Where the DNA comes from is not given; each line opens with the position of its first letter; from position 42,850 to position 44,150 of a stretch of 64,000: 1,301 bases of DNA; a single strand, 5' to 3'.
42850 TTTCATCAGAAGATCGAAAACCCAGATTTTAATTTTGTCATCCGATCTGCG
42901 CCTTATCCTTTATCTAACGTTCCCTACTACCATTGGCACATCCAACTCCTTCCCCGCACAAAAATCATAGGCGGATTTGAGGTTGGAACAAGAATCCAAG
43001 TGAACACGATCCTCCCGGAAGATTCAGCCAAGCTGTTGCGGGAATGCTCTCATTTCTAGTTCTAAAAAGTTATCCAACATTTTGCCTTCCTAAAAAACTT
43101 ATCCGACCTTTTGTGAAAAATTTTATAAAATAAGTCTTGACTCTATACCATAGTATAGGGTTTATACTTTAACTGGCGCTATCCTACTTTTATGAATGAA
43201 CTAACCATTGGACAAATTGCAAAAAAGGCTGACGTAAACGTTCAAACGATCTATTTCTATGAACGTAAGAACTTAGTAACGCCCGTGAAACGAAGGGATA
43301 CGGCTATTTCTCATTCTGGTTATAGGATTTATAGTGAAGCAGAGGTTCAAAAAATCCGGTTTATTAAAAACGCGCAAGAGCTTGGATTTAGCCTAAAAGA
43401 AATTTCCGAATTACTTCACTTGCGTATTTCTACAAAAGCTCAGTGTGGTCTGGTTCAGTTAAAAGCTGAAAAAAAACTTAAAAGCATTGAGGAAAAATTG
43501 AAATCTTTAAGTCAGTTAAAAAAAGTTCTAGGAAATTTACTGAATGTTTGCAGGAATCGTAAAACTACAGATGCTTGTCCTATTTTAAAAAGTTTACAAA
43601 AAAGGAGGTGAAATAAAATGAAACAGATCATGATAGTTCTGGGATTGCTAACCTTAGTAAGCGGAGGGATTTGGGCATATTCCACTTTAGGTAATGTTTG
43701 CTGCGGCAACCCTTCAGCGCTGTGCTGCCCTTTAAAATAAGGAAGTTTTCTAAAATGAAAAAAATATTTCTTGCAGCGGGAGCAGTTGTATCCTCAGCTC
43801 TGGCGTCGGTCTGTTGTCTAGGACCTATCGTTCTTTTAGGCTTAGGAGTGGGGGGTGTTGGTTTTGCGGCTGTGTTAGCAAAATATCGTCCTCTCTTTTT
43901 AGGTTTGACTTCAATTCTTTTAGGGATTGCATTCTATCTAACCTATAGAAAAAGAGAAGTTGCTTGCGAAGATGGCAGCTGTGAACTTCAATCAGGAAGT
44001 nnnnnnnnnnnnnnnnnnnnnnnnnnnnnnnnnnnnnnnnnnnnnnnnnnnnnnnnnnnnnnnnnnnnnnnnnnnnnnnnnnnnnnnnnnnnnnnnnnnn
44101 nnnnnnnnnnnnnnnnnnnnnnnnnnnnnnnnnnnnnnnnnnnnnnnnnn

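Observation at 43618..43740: Unannotated 40-aa CC-x6-CC transmembrane peptide between merR and merTP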

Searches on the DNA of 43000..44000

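Call 73: search_rna_families(source=window, start=43000, end=44000, threshold=evalue, max_evalue=1)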
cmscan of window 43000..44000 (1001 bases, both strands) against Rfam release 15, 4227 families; matches with E-value up to 1: 0.
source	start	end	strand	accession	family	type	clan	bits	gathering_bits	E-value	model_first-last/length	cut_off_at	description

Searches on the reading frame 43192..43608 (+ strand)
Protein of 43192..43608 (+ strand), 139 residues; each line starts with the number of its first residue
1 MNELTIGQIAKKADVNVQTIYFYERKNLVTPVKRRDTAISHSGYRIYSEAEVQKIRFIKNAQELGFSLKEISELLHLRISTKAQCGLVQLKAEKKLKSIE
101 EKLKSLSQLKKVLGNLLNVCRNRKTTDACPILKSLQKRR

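Call 5: search_protein_families(library=pfam, proteins=[window:43192-43608:+], max_evalue=1)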
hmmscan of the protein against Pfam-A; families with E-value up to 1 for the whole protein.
window:43192-43608:+ (139 aa): 14 families
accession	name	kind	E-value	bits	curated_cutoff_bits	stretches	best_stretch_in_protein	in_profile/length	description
PF13411.12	MerR_1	-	2.6e-16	59.9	21.6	1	5-75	2-66/69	MerR HTH family regulatory protein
PF09278.17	MerR-DNA-bind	-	1.6e-15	57.9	25.4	1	52-114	1-63/65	MerR, DNA binding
PF00376.29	MerR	-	7.9e-10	38.8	28.2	1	5-36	1-32/38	MerR family regulatory protein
PF01381.28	HTH_3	-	0.0043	17.5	23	1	4-25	10-31/55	Helix-turn-helix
PF08279.18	HTH_11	-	0.0082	16.4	25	0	3-21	15-33/55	HTH domain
PF08281.18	Sigma70_r4_2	-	0.0089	16.1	25.7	0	63-81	24-42/54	Sigma-70, region 4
PF13384.12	HTH_23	-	0.0093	16.2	24.6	1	51-76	4-28/50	Homeodomain-like domain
PF00440.29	TetR_N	-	0.011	15.9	24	1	2-23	15-36/47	Bacterial regulatory proteins, tetR family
PF01527.26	HTH_Tnp_1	-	0.013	16.1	24.1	0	51-107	9-71/75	Transposase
PF13518.12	HTH_28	-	0.021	15.3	25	0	3-26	13-35/52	Helix-turn-helix domain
PF01003.24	Flavi_capsid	-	0.034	14.3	27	1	101-126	70-95/117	Flavivirus capsid protein C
PF03908.18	Sec20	-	0.08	13.3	27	1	62-135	4-77/92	Sec20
PF14493.12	HTH_40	-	0.11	13.2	27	1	3-80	12-81/89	Helix-turn-helix domain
PF12844.13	HTH_19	-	0.14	12.5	30.2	0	63-80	10-27/64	Helix-turn-helix domain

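Call 6: search_protein_families(library=ncbifam, proteins=[window:43192-43608:+], max_evalue=1)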
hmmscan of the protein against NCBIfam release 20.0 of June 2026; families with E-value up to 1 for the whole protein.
window:43192-43608:+ (139 aa): 17 families
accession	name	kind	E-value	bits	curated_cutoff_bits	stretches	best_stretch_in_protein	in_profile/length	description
TIGR02051.1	MerR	equivalog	6.1e-36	123.4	150.85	1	5-135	1-124/124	mercury resistance transcriptional regulator MerR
NF010315.0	PRK13752.1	subfamily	3e-31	108.4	261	1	2-137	6-134/144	mercury resistance transcriptional regulator MerR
NF007069.0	PRK09514.1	equivalog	2.3e-30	105.4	143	1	5-137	3-132/141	Zn(2+)-responsive transcriptional regulator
TIGR02043.1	ZntR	equivalog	4.6e-29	101.2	167.95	1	4-135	2-130/131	Zn(2+)-responsive transcriptional regulator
TIGR02047.1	CadR-PbrR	equivalog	1.3e-26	93.1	151.45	1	4-135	1-127/127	Cd(II)/Pb(II)-responsive transcriptional regulator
TIGR02044.1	CueR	equivalog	2e-26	92.6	147.4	1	5-135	2-126/127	Cu(I)-responsive transcriptional regulator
NF007590.0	PRK10227.1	equivalog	2e-16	60.3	244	1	5-135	2-126/135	Cu(I)-responsive transcriptional regulator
TIGR01950.1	SoxR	equivalog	7.9e-12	45.1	116.9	1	3-116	1-109/142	redox-sensitive transcriptional activator SoxR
NF047377.1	heat_HspR_dupli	exception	1.5e-09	37.7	300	1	10-109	12-106/214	heat shock protein transcriptional repressor HspR, fused homodimer type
NF047375.1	HeatShock_HspR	equivalog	1.9e-09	37.4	105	1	5-85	5-74/92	heat shock protein transcriptional repressor HspR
TIGR02054.1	MerD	equivalog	6.7e-09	36.3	103.65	1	1-119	1-112/120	mercuric resistance transcriptional repressor MerD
NF041849.1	trans_regNmlR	equivalog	2e-08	34.3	175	1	6-110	3-102/117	stress response transcriptional regulator NmlR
NF050798.1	TF_FtsR_Actino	equivalog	4.5e-07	30.2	150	1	13-82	15-79/223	transcriptional regulator FtsR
NF033783.1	coreg_MerD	equivalog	4e-06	27.3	170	1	1-113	1-106/121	mercury resistance co-regulator MerD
NF053782.1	ChlnTransRegdde3219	equivalog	2.1e-05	24.2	450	1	3-106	6-102/278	choline utilization transcriptional activator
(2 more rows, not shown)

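Call 58: search_solved_structures(query=window:43192-43608:+, show_alignments=3, max_evalue=1e-8)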
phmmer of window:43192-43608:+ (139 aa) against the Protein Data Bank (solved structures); distinct sequences matched with E-value up to 1e-8: 10.
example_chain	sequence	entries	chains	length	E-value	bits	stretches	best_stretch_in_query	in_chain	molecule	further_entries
5crl_A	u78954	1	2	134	4.4e-26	94.9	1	2-136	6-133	Mercuric resistance operon regulatory protein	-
4ua1_A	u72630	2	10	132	7.1e-20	74.9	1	5-138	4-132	Regulatory protein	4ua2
5gpe_A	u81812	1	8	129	4.4e-17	65.9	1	5-135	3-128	Transcriptional regulator, MerR-family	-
6jgf_A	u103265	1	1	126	8.4e-16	61.7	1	5-135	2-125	CadR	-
6jyw_A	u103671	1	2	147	8.4e-16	61.7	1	5-136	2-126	CadR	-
6jgv_A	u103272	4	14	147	8.5e-16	61.7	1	5-136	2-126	CadR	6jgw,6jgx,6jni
6ldi_G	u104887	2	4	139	8.5e-14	55.3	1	4-135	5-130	HTH-type transcriptional regulator CueR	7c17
1q05_A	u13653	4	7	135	1.2e-13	54.8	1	5-135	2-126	Transcriptional regulator cueR | HTH-type transcriptional regulator CueR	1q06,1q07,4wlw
6xh7_G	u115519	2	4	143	1.4e-13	54.5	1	5-135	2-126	HTH-type transcriptional regulator CueR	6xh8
4wls_A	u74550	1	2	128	2.4e-11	47.3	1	5-135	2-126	HTH-type transcriptional regulator CueR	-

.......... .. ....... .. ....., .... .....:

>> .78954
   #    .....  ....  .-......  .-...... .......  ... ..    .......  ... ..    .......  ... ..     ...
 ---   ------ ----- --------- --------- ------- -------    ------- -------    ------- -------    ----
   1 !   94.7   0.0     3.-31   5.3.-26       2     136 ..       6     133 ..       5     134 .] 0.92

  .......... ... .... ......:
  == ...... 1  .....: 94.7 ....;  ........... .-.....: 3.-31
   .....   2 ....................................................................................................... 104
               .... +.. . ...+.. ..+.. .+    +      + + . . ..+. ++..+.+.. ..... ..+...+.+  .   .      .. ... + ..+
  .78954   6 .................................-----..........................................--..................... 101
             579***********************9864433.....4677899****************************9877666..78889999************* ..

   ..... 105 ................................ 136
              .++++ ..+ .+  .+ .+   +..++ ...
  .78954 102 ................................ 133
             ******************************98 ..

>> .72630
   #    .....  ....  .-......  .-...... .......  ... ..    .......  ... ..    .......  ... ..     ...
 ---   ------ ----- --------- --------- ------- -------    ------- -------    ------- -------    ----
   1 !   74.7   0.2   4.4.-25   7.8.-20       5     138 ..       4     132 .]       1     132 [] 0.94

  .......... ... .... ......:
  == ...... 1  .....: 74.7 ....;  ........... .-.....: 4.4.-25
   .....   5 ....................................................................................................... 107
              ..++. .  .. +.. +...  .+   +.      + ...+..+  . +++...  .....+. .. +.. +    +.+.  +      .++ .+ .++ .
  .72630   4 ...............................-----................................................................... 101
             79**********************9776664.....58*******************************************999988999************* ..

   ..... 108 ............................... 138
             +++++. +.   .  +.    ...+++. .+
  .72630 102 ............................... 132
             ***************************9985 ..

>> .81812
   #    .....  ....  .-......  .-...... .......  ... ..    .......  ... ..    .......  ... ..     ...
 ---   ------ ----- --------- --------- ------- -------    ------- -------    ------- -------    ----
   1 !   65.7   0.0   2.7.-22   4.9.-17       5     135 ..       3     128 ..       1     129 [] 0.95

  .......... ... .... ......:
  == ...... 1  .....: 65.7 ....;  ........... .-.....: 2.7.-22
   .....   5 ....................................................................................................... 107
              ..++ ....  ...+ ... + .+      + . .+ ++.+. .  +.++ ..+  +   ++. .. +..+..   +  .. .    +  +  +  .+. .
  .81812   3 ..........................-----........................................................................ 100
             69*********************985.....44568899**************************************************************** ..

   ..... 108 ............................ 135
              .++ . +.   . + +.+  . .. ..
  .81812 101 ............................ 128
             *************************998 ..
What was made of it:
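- On Canonical mer (mercury resistance) operon: The three Cys align with the Cys of Tn501 MerR 5crl (call 58).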
